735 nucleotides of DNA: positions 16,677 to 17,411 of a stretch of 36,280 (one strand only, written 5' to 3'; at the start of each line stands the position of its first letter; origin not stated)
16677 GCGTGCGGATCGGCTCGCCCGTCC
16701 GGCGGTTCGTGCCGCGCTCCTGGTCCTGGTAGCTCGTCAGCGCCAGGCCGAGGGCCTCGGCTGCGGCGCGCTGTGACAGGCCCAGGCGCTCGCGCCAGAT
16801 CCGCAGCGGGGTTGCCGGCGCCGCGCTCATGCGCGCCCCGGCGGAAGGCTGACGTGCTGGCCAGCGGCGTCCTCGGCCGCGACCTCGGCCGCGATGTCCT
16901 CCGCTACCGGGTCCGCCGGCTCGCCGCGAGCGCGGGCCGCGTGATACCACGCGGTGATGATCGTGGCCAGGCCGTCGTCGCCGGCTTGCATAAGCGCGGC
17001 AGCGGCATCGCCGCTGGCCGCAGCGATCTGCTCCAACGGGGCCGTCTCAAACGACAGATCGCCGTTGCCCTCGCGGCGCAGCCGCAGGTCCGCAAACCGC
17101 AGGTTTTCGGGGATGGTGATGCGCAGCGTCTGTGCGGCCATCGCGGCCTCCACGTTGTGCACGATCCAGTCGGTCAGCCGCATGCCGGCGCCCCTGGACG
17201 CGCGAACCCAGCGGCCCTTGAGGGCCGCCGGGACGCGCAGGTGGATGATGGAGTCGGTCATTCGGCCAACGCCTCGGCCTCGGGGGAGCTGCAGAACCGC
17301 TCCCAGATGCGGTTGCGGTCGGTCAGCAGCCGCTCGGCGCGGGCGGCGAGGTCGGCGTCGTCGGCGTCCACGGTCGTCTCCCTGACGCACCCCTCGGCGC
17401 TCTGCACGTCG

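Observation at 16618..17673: Autonomous three-gene cassette (acidic protein, RHH-like protein, XRE HTH) with its own operator-controlled promoter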

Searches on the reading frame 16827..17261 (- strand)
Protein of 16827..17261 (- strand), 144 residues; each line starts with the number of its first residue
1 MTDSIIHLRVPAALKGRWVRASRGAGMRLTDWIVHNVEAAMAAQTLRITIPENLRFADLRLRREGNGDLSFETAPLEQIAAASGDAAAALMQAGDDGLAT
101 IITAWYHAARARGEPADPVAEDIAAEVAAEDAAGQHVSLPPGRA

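Call 3: search_protein_families(library=pfam, proteins=[window:16827-17261:-], max_evalue=1)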
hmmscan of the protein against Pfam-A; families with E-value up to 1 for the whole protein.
window:16827-17261:- (144 aa): 0 families

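Call 4: search_protein_families(library=phrogs, proteins=[window:16827-17261:-], max_evalue=1)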
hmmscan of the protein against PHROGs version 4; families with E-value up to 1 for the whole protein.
window:16827-17261:- (144 aa): 0 families

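Call 9: search_protein_families(library=ncbifam, proteins=[window:16827-17261:-], max_evalue=1)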
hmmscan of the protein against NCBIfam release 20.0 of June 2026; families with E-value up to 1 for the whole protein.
window:16827-17261:- (144 aa): 0 families

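Call 10: search_protein_families(library=padloc, proteins=[window:16827-17261:-], max_evalue=1)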
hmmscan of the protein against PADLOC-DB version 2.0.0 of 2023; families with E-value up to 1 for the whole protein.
window:16827-17261:- (144 aa): 0 families

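Call 11: search_solved_structures(query=window:16827-17261:-, max_evalue=10)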
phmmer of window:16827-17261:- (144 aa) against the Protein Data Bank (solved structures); distinct sequences matched with E-value up to 10: 5.
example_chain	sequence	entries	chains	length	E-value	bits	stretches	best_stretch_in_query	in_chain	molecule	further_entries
8jdh_A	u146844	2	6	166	7.6e-11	45.4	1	3-41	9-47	AcrIF25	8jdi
1kdk_A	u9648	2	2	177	0.4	13.9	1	13-81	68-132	Sex Hormone-Binding Globulin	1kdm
1lhn_A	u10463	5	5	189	0.42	13.8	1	13-81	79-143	SEX HORMONE-BINDING GLOBULIN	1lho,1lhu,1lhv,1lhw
1f5f_A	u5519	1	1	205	0.46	13.7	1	13-81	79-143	SEX HORMONE-BINDING GLOBULIN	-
6pya_A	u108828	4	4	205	0.5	13.6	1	13-81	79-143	Sex hormone-binding globulin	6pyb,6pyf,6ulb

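Call 13: search_solved_structures(query=window:16827-17261:-, max_evalue=0.001, show_alignments=1)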
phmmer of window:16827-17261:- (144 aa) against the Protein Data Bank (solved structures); distinct sequences matched with E-value up to 0.001: 1.
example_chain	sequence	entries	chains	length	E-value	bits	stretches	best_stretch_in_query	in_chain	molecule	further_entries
8jdh_A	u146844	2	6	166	7.6e-11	45.4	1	3-41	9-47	AcrIF25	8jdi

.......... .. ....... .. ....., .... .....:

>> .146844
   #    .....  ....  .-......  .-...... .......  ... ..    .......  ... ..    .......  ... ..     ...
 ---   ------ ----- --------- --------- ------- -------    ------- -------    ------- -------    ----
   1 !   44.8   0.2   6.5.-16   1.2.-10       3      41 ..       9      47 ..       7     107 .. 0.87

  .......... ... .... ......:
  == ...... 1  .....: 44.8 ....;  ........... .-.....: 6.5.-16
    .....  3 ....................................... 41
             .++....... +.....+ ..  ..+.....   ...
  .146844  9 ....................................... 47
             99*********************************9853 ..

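Call 20: find_homologous_proteins(query=window:16827-17261:-)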
Query window:16827-17261:- (144 aa): 347 proteins with E <= 0.001 among 937 candidates; the best 120 are listed.
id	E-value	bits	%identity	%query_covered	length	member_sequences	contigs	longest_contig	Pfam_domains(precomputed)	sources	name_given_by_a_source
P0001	3.5e-82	291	97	100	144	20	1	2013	-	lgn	-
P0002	1.2e-72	260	85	100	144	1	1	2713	-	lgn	-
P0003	2.4e-71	256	86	97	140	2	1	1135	-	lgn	-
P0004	4.8e-71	255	83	100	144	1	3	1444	-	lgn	-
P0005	1.5e-70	253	82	100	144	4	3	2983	-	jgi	-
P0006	9.9e-68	244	78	100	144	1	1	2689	-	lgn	-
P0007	1.0e-61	225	75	100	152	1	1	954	-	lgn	-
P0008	4.0e-59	216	73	99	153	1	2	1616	-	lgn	-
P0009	9.2e-56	205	71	99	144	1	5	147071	-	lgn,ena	-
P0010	1.1e-54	202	68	100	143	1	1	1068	-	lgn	-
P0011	7.3e-50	186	64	100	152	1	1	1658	-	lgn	-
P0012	5.5e-45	171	58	99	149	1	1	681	-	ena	-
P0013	2.8e-44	168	58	100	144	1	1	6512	-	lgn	-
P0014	8.8e-44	167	61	100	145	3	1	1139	-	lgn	-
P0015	1.2e-43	166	58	100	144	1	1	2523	-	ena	-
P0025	6.0e-42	161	56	100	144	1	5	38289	-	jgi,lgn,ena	-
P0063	1.5e-40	156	57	99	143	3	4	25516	-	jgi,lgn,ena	-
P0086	1.1e-39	153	55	100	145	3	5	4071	-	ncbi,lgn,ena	-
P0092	1.4e-39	153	56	100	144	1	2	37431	-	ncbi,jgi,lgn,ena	-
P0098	1.9e-39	153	54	99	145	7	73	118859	-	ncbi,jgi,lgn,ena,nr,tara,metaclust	ncbi:MAG TPA: hypothetical protein DIT61_04615 [Pseudomonas sp.]|nr:hypothetical protein [Pseudomona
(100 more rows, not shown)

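Call 22: search_solved_structures(query=A1, max_evalue=10, show_alignments=2)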
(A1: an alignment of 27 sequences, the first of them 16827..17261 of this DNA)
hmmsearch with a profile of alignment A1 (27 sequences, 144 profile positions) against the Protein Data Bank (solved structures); distinct sequences matched with E-value up to 10: 1.
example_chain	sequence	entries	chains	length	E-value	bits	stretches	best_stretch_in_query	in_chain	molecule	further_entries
8jdh_A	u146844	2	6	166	1.3e-14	57.6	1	2-41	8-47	AcrIF25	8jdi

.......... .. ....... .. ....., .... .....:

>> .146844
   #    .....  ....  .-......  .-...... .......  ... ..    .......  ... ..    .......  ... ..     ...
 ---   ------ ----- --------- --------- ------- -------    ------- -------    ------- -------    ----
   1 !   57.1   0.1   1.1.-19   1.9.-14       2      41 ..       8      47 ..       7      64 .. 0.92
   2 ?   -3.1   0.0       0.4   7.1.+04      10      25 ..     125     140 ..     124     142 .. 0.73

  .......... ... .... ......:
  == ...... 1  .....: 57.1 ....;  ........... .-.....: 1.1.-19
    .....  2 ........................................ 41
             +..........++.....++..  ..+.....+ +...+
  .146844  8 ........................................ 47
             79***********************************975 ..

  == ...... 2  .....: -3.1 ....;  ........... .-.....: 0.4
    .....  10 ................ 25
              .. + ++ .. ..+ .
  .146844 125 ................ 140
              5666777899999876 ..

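Call 24: find_encoding_contigs(protein=P0098, flank=6000, max_places=6)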
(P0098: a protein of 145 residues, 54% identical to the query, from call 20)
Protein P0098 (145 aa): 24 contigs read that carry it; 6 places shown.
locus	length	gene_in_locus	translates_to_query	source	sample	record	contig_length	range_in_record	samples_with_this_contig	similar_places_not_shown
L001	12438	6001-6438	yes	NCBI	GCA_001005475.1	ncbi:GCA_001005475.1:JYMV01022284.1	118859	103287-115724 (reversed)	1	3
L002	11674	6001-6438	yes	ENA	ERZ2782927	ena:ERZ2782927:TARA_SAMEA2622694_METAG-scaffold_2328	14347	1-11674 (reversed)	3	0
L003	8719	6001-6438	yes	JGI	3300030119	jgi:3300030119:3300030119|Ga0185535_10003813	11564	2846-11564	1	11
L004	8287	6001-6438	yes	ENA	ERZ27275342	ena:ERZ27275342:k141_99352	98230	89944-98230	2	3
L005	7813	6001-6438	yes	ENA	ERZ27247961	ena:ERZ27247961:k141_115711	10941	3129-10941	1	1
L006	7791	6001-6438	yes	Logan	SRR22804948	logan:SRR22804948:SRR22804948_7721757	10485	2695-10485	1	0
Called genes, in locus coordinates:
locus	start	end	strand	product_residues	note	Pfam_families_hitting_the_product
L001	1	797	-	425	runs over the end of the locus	-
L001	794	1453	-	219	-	-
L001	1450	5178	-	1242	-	PF12128:DUF3584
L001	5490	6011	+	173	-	-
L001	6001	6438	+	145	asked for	-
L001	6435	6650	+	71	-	-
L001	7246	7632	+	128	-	PF12802:MarR_2 (faint)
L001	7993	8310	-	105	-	-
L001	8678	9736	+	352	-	PF07042:TrfA (faint)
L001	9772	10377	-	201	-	-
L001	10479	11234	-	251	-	-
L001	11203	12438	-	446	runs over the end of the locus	PF01385:OrfB_IS605, PF07282:Cas12f1-like_TNB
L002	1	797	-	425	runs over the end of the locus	-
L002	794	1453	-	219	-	-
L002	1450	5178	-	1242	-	PF12128:DUF3584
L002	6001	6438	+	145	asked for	-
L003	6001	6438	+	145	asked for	-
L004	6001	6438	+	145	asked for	-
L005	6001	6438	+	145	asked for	-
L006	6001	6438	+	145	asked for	-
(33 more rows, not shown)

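Call 28: find_related_loci(query=A1, collection=genome_contigs, flank=4000)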
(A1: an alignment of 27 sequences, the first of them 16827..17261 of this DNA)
Query A1 (144 aa) in genome_contigs; peptide patterns used: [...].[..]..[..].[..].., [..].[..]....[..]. (x = any residue, [..] = any of these).
53 stretches matched a pattern; 18 encode a relative of the query (tblastn E <= 1e-3); 18 distinct loci.
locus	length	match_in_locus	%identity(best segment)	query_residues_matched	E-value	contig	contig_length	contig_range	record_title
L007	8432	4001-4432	57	1-144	9e-48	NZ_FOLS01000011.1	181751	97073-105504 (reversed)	Pseudomonas citronellolis strain LMG 18378, whole genome shotgun sequence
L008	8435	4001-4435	57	1-144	2e-46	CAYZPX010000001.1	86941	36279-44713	MAG TPA_asm: uncultured Burkholderiaceae bacterium isolate SRP220891_co2_51 genome assembly, contig: NODE_342_length_869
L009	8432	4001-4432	57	1-144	1e-44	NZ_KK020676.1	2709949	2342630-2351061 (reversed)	Stutzerimonas stutzeri KOS6 scaffold2, whole genome shotgun sequence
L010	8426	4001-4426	54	3-144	6e-45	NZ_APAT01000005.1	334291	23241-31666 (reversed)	Marinobacter santoriniensis NKSG1 contig00006, whole genome shotgun sequence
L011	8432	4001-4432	53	1-144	1e-44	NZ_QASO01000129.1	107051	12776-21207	Ectopseudomonas oleovorans strain JCM 14246 129, whole genome shotgun sequence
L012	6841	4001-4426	54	1-144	3e-44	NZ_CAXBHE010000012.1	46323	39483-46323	MAG: uncultured Brevundimonas sp. isolate ERR2762140_maxbin2_13 ERZ3421837.377, whole genome shotgun sequence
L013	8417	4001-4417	53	3-144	2e-43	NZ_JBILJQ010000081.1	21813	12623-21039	MAG: Aquimonas sp. isolate ME2017-06-17_3300042311_group7_bin143 Rohwer_bin2496_scaffold_1089_c1, whole genome shotgun s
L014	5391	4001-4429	52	3-144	1e-42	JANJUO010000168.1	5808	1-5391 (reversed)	MAG: bacterium isolate RXS1_metabat.bin.37 RXS1_k141_290220, whole genome shotgun sequence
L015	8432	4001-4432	51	1-144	2e-42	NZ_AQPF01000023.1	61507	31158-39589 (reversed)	Alcanivorax xiamenensis strain 6-D-6 contig23, whole genome shotgun sequence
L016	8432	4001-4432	49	1-144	8e-41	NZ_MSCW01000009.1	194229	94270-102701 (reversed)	Marinobacter lutaoensis strain T5054 DSM17466_contig_9, whole genome shotgun sequence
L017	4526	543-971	51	1-144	2e-38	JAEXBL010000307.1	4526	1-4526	MAG: Proteobacteria bacterium isolate OH_SFB_70 k127_1251671, whole genome shotgun sequence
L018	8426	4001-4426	46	3-144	7e-33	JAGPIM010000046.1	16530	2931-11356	MAG: Laribacter sp. isolate Gw_SlPrim_bin_246 Gw_SlPrim_3812_length_16530_cov_6.252088, whole genome shotgun sequence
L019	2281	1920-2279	48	1-120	9e-31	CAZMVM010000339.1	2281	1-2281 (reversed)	MAG TPA_asm: uncultured Pigmentiphaga sp. isolate SRP268622_co1_293 genome assembly, contig: NODE_124193_length_2281_cov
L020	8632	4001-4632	46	2-144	9e-26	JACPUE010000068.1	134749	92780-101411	MAG: Burkholderiales bacterium isolate NC_groundwater_750_Ag_S-0.1um_66_20 JBCH_GD18_4_SO1_S176_scaffold_1006165, whole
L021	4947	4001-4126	74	1-42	3e-16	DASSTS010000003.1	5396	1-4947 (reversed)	MAG TPA_asm: Castellaniella sp. isolate SMAG_U547 k141_943052, whole genome shotgun sequence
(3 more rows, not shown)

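Call 29: find_related_loci(query=A1, collection=viral_contigs, flank=4000)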
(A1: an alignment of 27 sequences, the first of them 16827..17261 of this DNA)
Query A1 (144 aa) in viral_contigs; peptide patterns used: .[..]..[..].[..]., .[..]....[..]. (x = any residue, [..] = any of these).
70 stretches matched a pattern; 48 encode a relative of the query (tblastn E <= 1e-3); 47 distinct loci.
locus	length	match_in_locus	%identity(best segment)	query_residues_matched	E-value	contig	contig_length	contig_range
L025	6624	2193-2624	57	1-144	2e-47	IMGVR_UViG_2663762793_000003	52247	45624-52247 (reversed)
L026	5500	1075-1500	58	1-144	8e-47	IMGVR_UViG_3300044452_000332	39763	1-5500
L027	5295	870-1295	57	3-144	5e-46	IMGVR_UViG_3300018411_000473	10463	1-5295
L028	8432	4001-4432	50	1-144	7e-46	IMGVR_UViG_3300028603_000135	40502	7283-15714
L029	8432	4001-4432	54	1-144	2e-45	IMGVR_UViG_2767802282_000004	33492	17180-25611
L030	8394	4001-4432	56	1-144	3e-45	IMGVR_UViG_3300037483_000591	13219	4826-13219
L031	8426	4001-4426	57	4-144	3e-45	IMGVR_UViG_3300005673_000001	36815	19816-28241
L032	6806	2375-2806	53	1-144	7e-45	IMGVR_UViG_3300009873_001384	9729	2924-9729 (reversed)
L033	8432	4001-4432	57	1-144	3e-44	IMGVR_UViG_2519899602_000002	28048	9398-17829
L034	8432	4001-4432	53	1-144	3e-44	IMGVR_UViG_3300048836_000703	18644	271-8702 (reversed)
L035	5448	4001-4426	54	1-144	7e-44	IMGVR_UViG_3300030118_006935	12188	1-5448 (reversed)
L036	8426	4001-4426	54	1-144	7e-44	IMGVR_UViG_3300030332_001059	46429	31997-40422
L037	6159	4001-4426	49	3-144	3e-42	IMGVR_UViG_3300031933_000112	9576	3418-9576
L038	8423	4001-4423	52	1-144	2e-41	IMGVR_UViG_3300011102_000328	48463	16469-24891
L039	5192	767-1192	50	3-144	3e-41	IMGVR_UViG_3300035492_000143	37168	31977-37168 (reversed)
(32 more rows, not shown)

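Call 30: predict_structure(alignment_id=A1)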
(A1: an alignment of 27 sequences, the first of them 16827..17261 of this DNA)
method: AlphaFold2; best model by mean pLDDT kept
length: 144 residues; sequences in the alignment: 27
mean_pLDDT: 77.0   pTM: 0.59
mean pLDDT of the five models: 77.0, 72.3, 67.5, 67.5, 55.4
residues with pLDDT >= 90: 23; 70-90: 88; 50-70: 25; < 50: 8
segments of 3 or more residues with pLDDT < 50: 137-140
pLDDT, mean of each block of 10 residues (from residue 1): 58 78 84 74 65 92 86 90 78 76 87 90 77 54 49
secondary structure, 60 per line:
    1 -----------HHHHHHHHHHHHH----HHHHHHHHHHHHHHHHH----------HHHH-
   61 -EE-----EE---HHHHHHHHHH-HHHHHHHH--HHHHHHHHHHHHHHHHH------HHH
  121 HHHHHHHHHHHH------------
elements in order: H12-24 H29-45 H56-59 H74-83 H85-92 H95-111 H118-132

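Call 34: fold_search(model_id=the predicted structure, library=pdb)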
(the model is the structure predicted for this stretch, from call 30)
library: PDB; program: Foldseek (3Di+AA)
matches with E <= 10: 56; with E <= 0.001: 0
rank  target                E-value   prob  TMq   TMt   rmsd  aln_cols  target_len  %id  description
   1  8jdi_G                9.8e-03  1.00  0.24  0.23   9.2        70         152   44  Crystal structure of Cas7-AcrIF25 complex (released 2024-05-29)
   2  8jdi_H                1.6e-02  1.00  0.25  0.24   9.4        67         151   43  Crystal structure of Cas7-AcrIF25 complex (released 2024-05-29)
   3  8u12_A                9.2e-01  0.72  0.26  0.60   3.1        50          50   24  Crystal Structure of Antitoxin Protein Rv0298 of Type II Toxin-antitoxin Systems from Mycobacterium tuberculosis (released 2023-09-27)
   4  1myl_E                9.8e-01  0.97  0.25  0.82   1.1        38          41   18  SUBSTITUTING HYDROPHOBIC RESIDUES FOR A BURIED SALT BRIDGE ENHANCES PROTEIN STABILITY BUT DOES NOT REDUCE CONFORMATION (released 1995-01-26)
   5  1myl_A                9.8e-01  0.96  0.27  0.80   1.1        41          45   17  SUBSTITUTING HYDROPHOBIC RESIDUES FOR A BURIED SALT BRIDGE ENHANCES PROTEIN STABILITY BUT DOES NOT REDUCE CONFORMATION (released 1995-01-26)
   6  7ak7_C                1.1e+00  0.82  0.29  0.46   5.7        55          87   25  Structure of Salmonella TacT2 toxin bound to TacA2 antitoxin (released 2021-08-18)
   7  3ft7_A                1.5e+00  0.89  0.28  0.80   2.4        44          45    9  Crystal structure of an extremely stable dimeric protein from sulfolobus islandicus (released 2009-10-20)
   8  3qoq_A                1.6e+00  0.93  0.29  0.78   1.3        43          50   14  Crystal Structure of the Transcription Factor AmrZ in Complex with the 18 Base Pair amrZ1 Binding Site (released 2012-02-15)
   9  5zgn_A                1.6e+00  0.91  0.27  0.54   1.9        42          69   19  The crystal structure of KacTA-DNA complex (released 2019-04-03)
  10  1bdv_B                1.6e+00  0.90  0.28  0.71   3.2        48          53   14  ARC FV10 COCRYSTAL (released 1999-01-06)
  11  1bdv_D                1.7e+00  0.92  0.28  0.77   1.5        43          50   14  ARC FV10 COCRYSTAL (released 1999-01-06)
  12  7zg6_A                1.7e+00  0.91  0.30  0.77   1.3        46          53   20  TacA1 antitoxin (released 2023-10-11)
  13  1baz_B                1.9e+00  0.92  0.26  0.86   0.8        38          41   16  ARC REPRESSOR MUTANT PHE10VAL (released 1998-06-17)
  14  1par_A                2.2e+00  0.87  0.28  0.74   1.5        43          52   14  DNA RECOGNITION BY BETA-SHEETS IN THE ARC REPRESSOR-OPERATOR CRYSTAL STRUCTURE (released 1994-07-31)
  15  5x3t_A                2.2e+00  0.20  0.25  0.50  14.8        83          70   20  VapBC from Mycobacterium tuberculosis (released 2017-06-07)
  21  1b28_MODEL_1_A        3.2e+00  0.66  0.26  0.66   1.9        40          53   18  ARC REPRESSOR MYL MUTANT FROM SALMONELLA BACTERIOPHAGE P22 (released 1999-11-03)
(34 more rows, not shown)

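Call 79: list_cluster_members(proteins=[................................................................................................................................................, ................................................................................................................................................, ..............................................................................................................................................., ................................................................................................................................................, P0092, P0086, P0025, P0063, window:16827-17261:-, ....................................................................])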
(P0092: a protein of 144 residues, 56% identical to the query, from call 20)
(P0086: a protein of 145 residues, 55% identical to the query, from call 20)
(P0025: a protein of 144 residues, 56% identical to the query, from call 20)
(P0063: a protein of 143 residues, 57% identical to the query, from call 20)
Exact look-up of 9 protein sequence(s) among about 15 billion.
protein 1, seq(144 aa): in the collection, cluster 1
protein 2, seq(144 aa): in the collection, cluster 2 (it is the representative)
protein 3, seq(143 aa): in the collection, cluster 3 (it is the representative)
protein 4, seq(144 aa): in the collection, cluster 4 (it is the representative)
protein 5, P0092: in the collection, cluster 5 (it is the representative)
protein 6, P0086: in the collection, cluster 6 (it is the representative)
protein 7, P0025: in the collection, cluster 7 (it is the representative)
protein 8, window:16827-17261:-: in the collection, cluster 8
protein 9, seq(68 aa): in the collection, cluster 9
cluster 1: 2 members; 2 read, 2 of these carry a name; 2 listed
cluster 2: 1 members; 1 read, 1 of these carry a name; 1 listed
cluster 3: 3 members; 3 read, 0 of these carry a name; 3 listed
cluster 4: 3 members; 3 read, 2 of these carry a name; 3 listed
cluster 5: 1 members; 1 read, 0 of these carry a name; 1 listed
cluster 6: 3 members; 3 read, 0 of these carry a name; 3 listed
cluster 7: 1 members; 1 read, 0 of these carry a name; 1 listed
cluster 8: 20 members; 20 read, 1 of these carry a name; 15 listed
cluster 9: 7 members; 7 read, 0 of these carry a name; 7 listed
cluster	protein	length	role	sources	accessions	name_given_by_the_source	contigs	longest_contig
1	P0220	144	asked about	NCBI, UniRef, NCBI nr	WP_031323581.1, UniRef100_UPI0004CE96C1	hypothetical protein [Stutzerimonas stutzeri] | hypothetical protein n=1 Tax=Stutzerimonas stutzeri TaxID=316 RepID=UPI0004CE96C1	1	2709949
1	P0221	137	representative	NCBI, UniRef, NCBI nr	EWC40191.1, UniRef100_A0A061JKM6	hypothetical protein B597_016575 [Stutzerimonas stutzeri KOS6] | Uncharacterized protein n=1 Tax=Stutzerimonas stutzeri KOS6 TaxID=1218352 ...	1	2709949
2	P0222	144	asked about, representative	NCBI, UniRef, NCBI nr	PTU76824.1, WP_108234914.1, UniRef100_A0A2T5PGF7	hypothetical protein DBO86_22740 [Pseudomonas indoloxydans] | Uncharacterized protein n=1 Tax=Ectopseudomonas oleovorans TaxID=301 ... | hypothetical protein [Pseudomonas indoloxydans]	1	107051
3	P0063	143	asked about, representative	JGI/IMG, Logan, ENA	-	-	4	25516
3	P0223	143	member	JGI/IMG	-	-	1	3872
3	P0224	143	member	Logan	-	-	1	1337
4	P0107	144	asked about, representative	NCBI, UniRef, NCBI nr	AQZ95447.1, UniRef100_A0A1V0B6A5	hypothetical protein BVH74_12110 [Halopseudomonas phragmitis] | Uncharacterized protein n=2 Tax=Halopseudomonas phragmitis TaxID=1931241 ...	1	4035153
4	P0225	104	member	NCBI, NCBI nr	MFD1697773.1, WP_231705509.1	hypothetical protein ACFSB1_00405 [Halopseudomonas phragmitis] | hypothetical protein [Halopseudomonas phragmitis]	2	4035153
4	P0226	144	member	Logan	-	-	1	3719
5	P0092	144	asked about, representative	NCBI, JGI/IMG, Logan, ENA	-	-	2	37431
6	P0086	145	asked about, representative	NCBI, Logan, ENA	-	-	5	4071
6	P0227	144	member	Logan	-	-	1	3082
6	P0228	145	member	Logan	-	-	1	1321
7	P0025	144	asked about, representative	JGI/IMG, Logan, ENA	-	-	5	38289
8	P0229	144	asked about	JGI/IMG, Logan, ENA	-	-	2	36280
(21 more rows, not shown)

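Call 122: search_dna_similar(query=window:16827-17261:-, collection=phages, mode=protein, max_rows=15)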
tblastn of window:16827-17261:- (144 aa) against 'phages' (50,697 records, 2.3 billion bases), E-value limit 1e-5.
No match.
